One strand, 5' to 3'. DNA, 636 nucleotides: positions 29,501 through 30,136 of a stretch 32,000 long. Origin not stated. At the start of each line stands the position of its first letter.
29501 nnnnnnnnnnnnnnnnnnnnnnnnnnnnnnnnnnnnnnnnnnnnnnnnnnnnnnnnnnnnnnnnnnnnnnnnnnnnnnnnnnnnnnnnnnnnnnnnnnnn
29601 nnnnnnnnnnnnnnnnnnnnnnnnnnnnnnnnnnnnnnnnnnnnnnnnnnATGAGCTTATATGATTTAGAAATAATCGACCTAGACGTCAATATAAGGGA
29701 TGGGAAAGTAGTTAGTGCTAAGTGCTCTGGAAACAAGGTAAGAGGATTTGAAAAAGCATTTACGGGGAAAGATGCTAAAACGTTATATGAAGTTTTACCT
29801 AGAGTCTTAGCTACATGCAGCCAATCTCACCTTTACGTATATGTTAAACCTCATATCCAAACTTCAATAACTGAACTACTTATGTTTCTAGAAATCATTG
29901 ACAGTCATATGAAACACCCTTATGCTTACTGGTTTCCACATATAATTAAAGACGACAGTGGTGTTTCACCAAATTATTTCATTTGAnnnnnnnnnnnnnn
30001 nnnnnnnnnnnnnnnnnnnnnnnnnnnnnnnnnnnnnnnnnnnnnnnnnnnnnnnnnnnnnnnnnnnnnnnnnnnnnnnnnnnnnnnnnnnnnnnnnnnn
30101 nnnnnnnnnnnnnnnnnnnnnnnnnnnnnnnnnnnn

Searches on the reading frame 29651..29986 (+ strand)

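Call 33: search_protein_families(library=pfam, proteins=[window:29651-29986:+], max_evalue=0.01)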
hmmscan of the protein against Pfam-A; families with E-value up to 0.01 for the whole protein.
window:29651-29986:+ (111 aa): 0 families

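Call 66: search_protein_families(library=ncbifam, proteins=[window:29651-29986:+], max_evalue=0.01)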
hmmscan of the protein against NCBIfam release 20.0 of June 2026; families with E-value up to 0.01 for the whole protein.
window:29651-29986:+ (111 aa): 4 families
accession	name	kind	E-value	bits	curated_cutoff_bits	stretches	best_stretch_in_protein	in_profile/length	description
NF045518.1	H2_NiFeSe_large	exception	7.3e-07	28.3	780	1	11-61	18-68/485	NiFeSe hydrogenase large subunit HysA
NF033181.1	NiFeSe_hydrog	equivalog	1.2e-06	27.8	600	1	11-61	18-68/507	nickel-dependent hydrogenase large subunit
NF007778.0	PRK10467.1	equivalog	0.00017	20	969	1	10-66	18-74/567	hydrogenase 2 large subunit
NF041785.2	VhuA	equivalog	0.0032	16.1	800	1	17-93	25-111/418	F420-non-reducing hydrogenase Vhu subunit A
